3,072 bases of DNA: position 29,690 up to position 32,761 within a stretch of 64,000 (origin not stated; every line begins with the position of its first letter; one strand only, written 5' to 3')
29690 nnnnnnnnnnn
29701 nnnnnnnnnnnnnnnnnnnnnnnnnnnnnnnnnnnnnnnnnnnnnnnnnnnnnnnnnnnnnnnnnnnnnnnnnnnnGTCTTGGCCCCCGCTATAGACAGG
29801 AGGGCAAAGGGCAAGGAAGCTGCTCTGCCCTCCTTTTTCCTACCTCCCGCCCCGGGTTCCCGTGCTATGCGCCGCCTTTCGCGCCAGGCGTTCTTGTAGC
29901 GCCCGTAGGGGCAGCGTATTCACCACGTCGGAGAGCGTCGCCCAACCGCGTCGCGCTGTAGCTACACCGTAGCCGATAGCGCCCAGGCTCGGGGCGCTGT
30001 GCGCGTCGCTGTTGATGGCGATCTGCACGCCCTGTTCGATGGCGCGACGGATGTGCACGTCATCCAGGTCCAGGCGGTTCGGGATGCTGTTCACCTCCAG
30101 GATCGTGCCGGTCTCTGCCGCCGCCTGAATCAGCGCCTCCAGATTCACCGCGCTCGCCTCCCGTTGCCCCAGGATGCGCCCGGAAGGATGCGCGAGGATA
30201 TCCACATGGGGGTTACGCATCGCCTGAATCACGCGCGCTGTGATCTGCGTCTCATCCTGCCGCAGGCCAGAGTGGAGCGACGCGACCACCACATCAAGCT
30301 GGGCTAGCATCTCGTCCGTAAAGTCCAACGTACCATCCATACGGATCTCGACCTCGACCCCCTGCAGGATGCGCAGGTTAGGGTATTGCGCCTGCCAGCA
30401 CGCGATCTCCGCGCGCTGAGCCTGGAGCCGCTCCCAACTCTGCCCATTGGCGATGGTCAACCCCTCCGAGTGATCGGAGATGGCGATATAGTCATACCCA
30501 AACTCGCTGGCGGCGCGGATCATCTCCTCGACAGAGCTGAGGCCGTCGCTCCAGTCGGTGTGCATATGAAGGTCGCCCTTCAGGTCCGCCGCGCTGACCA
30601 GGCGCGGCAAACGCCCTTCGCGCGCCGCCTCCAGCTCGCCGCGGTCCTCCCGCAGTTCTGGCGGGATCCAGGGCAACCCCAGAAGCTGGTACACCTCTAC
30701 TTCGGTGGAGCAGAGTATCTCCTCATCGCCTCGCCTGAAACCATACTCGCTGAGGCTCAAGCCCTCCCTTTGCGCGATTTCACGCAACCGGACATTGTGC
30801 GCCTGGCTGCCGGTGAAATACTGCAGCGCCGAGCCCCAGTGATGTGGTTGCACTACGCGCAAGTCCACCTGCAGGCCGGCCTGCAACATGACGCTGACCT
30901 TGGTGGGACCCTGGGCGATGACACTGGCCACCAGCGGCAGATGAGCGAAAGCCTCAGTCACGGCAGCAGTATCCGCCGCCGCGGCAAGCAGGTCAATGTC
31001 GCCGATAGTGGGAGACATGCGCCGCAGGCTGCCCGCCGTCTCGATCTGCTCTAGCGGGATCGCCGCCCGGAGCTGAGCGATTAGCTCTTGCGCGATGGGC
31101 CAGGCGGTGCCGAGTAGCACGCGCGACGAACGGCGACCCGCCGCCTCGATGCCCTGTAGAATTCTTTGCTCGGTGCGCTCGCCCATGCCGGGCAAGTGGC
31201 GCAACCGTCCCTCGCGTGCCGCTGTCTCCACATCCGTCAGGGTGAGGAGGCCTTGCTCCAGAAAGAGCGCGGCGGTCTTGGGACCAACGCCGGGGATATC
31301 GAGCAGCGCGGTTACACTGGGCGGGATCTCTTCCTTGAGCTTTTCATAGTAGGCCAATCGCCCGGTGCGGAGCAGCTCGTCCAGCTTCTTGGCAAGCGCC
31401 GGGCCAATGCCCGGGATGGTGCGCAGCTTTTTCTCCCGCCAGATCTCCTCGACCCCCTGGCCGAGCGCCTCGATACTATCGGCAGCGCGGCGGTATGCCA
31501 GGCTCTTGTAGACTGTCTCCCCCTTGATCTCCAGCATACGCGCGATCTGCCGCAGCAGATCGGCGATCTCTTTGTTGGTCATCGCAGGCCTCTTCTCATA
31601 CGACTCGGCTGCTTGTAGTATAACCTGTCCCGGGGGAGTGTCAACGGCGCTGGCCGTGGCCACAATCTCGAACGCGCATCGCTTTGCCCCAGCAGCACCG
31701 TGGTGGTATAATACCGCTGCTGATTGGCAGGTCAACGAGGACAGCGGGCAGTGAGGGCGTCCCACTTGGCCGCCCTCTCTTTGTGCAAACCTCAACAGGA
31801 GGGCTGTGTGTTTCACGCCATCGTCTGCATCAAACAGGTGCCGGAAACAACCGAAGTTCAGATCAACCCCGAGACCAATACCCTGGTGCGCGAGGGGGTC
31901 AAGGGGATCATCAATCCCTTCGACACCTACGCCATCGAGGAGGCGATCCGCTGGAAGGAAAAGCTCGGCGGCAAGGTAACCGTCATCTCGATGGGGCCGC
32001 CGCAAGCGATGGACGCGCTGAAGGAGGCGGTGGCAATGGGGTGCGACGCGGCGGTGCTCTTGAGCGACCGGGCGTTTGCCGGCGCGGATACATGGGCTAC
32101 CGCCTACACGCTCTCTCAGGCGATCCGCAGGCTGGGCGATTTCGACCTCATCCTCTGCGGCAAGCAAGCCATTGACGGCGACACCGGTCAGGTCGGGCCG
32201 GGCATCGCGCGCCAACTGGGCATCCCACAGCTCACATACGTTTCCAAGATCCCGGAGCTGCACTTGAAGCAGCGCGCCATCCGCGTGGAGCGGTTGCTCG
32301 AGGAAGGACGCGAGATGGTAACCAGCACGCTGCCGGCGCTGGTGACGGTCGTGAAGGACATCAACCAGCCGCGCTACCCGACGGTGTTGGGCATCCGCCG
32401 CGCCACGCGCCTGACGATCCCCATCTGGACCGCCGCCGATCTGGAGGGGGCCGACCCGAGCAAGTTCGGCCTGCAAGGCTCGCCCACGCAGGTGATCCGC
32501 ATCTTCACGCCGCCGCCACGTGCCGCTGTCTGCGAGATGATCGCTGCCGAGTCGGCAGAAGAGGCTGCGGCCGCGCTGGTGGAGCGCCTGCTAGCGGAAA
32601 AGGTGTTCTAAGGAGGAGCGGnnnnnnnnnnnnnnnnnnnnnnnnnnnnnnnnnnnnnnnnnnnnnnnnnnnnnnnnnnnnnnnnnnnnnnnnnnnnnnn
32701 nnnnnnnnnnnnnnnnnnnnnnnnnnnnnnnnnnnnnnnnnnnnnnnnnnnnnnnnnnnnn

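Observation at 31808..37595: Ferredoxin-domain EtfA + EtfB + acyl-CoA dehydrogenase followed by a 2-oxoacid:ferredoxin oxidoreductase with a fused beta-gamma subunit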

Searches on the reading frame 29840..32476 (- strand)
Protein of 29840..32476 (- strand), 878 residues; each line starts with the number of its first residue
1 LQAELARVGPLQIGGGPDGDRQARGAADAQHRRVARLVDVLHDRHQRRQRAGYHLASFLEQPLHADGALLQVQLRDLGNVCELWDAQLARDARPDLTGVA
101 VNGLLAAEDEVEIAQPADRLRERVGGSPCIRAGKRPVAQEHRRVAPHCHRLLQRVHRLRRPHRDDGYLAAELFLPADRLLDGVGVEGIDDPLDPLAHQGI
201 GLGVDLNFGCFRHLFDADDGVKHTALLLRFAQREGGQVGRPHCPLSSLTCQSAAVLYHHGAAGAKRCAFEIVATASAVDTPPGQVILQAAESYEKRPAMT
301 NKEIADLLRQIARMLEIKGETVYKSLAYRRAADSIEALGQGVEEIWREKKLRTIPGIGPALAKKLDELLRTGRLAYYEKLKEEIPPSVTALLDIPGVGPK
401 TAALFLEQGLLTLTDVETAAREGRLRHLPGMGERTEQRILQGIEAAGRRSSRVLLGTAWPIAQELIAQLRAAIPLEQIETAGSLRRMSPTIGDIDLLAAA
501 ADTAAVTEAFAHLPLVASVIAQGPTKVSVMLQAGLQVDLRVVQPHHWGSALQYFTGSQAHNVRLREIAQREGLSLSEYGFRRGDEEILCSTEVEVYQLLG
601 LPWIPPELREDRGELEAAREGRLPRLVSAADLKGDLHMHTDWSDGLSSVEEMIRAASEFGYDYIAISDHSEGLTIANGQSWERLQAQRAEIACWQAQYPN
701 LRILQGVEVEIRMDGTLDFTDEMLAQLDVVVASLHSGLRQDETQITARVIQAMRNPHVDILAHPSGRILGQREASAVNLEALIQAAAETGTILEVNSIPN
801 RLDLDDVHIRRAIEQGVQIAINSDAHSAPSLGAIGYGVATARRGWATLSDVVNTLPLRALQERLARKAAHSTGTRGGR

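Call 11: search_protein_families(library=pfam, proteins=[window:29840-32476:-], max_evalue=0.00001)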
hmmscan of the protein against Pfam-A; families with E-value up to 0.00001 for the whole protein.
window:29840-32476:- (878 aa): 7 families
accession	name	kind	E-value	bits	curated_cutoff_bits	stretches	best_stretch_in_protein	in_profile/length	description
PF14716.13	HHH_8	-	6.9e-23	81.3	30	1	299-374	1-73/73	Helix-hairpin-helix domain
PF14791.11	DNA_pol_B_thumb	-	7.2e-23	80.7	25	1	550-610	1-63/63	DNA polymerase beta thumb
PF14520.12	HHH_5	-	3.2e-16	60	27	1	390-443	3-55/57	Helix-hairpin-helix domain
PF02811.25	PHP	-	2.4e-10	41.4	26.4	1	635-751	1-112/164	PHP domain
PF00633.29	HHH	-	1.8e-08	34.2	24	0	380-406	2-28/30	Helix-hairpin-helix motif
PF10391.15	DNA_pol_lambd_f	-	3.4e-07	30.4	29.8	0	391-419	3-31/51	Fingers domain of DNA polymerase lambda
PF11798.14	IMS_HHH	-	4.4e-07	30.2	24.4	0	350-368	12-30/32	IMS family HHH motif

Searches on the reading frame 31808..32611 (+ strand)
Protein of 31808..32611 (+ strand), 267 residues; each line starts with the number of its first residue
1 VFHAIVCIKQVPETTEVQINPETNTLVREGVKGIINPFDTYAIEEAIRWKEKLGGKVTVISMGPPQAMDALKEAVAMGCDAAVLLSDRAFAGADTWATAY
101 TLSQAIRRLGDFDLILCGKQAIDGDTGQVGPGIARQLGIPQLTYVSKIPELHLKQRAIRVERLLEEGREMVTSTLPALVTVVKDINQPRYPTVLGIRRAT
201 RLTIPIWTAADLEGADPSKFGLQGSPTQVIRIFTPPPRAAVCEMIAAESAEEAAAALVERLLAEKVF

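Call 8: search_protein_families(library=pfam, proteins=[window:31808-32611:+])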
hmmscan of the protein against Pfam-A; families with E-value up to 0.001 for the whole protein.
window:31808-32611:+ (267 aa): 1 family
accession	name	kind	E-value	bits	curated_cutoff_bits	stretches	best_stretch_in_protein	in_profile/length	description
PF01012.27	ETF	-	6e-48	163.5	26.7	1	24-211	2-180/181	Electron transfer flavoprotein domain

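Call 9: search_protein_families(library=ncbifam, proteins=[window:31808-32611:+])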
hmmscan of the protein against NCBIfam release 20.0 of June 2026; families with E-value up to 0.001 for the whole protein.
window:31808-32611:+ (267 aa): 5 families
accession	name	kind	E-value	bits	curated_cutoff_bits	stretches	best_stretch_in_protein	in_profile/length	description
NF040731.1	flavo_sub_EftB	exception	3.7e-91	305.1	445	1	4-264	2-257/260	electron transfer flavoprotein subunit beta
NF042971.1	AcrlCoAredClosAcrB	equivalog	5.1e-70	235.5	475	1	4-265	3-264/266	acryloyl-CoA reductase electron transfer subunit gamma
NF008998.0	PRK12342.1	equivalog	1.1e-30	106.9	338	1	4-261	3-249/254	electron transfer flavoprotein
NF002888.0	PRK03359.1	subfamily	4.7e-30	104.8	219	1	4-222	3-221/256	putative electron transfer flavoprotein FixA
TIGR04503.1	mft_etfB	hypoth_equivalog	1.4e-22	80.4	200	1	15-218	10-224/290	mycofactocin-associated electron transfer flavoprotein beta subunit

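Call 13: search_solved_structures(query=window:31808-32611:+, show_alignments=2)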
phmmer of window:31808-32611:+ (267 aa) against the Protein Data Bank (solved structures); distinct sequences matched with E-value up to 0.001: 10.
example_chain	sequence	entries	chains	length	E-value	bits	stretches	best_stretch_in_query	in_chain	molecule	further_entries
7koe_A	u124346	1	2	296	1.3e-70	241.1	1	4-261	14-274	Electron transfer flavoprotein, beta subunit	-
5ol2_B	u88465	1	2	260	3e-70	239.9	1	4-262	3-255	Electron transfer flavoprotein small subunit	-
6fah_B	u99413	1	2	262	3.7e-70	239.7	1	4-263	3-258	Caffeyl-CoA reductase-Etf complex subunit CarD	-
7qh2_B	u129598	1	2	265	7.5e-66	225.5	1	4-238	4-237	Lactate dehydrogenase (NAD(+),ferredoxin) subunit LctB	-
4kpu_B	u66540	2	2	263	2.7e-64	220.4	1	4-266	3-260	Electron transfer flavoprotein alpha/beta-subunit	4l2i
2a1t_S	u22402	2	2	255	2.9e-28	102.4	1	4-251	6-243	Electron transfer flavoprotein beta-subunit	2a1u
1efv_B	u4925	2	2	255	5.3e-28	101.5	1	4-251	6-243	ELECTRON TRANSFER FLAVOPROTEIN | Electron transfer flavoprotein beta-subunit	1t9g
1efp_B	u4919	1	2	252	9.4e-26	94.2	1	25-214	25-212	PROTEIN (ELECTRON TRANSFER FLAVOPROTEIN)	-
1o94_C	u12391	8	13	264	1.3e-19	74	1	28-254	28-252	ELECTRON TRANSFER FLAVOPROTEIN BETA-SUBUNIT | ELECTRON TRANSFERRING FLAVOPROTEIN BETA-SUBUNIT | Electron transfer flavoprotein subunit beta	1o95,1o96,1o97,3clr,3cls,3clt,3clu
5ow0_B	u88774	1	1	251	3.4e-17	66.1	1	34-265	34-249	Electron transfer flavoprotein, beta subunit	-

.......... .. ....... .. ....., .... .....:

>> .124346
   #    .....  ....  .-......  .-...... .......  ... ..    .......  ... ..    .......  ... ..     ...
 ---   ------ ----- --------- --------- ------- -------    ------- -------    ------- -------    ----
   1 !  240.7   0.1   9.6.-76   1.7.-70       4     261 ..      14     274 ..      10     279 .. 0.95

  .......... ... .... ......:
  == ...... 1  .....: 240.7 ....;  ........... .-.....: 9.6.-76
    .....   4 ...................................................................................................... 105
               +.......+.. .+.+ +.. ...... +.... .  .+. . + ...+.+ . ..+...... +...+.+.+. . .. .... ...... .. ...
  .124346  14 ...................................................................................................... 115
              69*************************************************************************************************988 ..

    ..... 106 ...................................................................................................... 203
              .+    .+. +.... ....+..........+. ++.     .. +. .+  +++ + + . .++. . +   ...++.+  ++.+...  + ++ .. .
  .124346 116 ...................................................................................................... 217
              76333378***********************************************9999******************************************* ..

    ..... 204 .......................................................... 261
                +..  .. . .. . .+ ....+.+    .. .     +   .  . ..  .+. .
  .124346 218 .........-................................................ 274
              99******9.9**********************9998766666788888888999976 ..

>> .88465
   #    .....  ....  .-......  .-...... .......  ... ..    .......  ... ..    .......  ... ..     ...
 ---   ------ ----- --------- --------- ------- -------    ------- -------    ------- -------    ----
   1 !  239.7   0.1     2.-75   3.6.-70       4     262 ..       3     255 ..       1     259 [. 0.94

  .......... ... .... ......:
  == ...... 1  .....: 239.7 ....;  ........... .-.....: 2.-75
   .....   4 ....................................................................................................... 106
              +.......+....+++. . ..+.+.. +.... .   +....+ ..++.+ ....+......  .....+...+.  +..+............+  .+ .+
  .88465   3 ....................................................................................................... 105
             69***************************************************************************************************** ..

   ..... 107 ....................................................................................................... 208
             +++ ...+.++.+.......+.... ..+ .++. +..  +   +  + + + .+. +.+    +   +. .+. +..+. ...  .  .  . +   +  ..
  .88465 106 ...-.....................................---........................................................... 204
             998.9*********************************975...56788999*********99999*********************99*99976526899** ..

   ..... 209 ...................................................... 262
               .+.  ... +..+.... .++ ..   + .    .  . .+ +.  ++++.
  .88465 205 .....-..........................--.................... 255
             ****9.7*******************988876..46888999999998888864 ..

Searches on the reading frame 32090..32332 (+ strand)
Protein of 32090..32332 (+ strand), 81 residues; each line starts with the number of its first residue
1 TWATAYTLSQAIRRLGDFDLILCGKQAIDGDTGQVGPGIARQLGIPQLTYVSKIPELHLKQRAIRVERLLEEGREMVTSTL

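Call 58: search_solved_structures(query=window:32090-32332:+, show_alignments=5, max_evalue=10)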
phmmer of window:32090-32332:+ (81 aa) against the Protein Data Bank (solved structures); distinct sequences matched with E-value up to 10: 12.
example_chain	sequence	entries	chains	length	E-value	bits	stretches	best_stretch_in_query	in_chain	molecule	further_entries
7qh2_B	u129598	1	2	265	8.7e-18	67.3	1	3-75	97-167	Lactate dehydrogenase (NAD(+),ferredoxin) subunit LctB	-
6fah_B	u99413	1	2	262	1.1e-14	57.4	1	1-78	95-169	Caffeyl-CoA reductase-Etf complex subunit CarD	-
7koe_A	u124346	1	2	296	2.2e-14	56.5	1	2-77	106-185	Electron transfer flavoprotein, beta subunit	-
5ol2_B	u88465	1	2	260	3e-13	52.9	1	1-55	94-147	Electron transfer flavoprotein small subunit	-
4kpu_B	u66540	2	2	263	3.1e-13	52.8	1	1-60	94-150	Electron transfer flavoprotein alpha/beta-subunit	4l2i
2a1t_S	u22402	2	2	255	0.00011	25.7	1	17-76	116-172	Electron transfer flavoprotein beta-subunit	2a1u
1efp_B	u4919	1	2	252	0.00011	25.7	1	10-61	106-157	PROTEIN (ELECTRON TRANSFER FLAVOPROTEIN)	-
1efv_B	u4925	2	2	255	0.0002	24.8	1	17-76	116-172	ELECTRON TRANSFER FLAVOPROTEIN | Electron transfer flavoprotein beta-subunit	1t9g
5ow0_B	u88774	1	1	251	0.0021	21.6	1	4-71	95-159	Electron transfer flavoprotein, beta subunit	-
8ccr_A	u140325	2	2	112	0.081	16.5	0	51-80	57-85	4D2 (mutant T19D)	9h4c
7ah0_A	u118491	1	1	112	0.15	15.7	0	51-80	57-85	4D2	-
6aph_A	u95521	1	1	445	1.8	12.3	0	10-59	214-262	Adenosylhomocysteinase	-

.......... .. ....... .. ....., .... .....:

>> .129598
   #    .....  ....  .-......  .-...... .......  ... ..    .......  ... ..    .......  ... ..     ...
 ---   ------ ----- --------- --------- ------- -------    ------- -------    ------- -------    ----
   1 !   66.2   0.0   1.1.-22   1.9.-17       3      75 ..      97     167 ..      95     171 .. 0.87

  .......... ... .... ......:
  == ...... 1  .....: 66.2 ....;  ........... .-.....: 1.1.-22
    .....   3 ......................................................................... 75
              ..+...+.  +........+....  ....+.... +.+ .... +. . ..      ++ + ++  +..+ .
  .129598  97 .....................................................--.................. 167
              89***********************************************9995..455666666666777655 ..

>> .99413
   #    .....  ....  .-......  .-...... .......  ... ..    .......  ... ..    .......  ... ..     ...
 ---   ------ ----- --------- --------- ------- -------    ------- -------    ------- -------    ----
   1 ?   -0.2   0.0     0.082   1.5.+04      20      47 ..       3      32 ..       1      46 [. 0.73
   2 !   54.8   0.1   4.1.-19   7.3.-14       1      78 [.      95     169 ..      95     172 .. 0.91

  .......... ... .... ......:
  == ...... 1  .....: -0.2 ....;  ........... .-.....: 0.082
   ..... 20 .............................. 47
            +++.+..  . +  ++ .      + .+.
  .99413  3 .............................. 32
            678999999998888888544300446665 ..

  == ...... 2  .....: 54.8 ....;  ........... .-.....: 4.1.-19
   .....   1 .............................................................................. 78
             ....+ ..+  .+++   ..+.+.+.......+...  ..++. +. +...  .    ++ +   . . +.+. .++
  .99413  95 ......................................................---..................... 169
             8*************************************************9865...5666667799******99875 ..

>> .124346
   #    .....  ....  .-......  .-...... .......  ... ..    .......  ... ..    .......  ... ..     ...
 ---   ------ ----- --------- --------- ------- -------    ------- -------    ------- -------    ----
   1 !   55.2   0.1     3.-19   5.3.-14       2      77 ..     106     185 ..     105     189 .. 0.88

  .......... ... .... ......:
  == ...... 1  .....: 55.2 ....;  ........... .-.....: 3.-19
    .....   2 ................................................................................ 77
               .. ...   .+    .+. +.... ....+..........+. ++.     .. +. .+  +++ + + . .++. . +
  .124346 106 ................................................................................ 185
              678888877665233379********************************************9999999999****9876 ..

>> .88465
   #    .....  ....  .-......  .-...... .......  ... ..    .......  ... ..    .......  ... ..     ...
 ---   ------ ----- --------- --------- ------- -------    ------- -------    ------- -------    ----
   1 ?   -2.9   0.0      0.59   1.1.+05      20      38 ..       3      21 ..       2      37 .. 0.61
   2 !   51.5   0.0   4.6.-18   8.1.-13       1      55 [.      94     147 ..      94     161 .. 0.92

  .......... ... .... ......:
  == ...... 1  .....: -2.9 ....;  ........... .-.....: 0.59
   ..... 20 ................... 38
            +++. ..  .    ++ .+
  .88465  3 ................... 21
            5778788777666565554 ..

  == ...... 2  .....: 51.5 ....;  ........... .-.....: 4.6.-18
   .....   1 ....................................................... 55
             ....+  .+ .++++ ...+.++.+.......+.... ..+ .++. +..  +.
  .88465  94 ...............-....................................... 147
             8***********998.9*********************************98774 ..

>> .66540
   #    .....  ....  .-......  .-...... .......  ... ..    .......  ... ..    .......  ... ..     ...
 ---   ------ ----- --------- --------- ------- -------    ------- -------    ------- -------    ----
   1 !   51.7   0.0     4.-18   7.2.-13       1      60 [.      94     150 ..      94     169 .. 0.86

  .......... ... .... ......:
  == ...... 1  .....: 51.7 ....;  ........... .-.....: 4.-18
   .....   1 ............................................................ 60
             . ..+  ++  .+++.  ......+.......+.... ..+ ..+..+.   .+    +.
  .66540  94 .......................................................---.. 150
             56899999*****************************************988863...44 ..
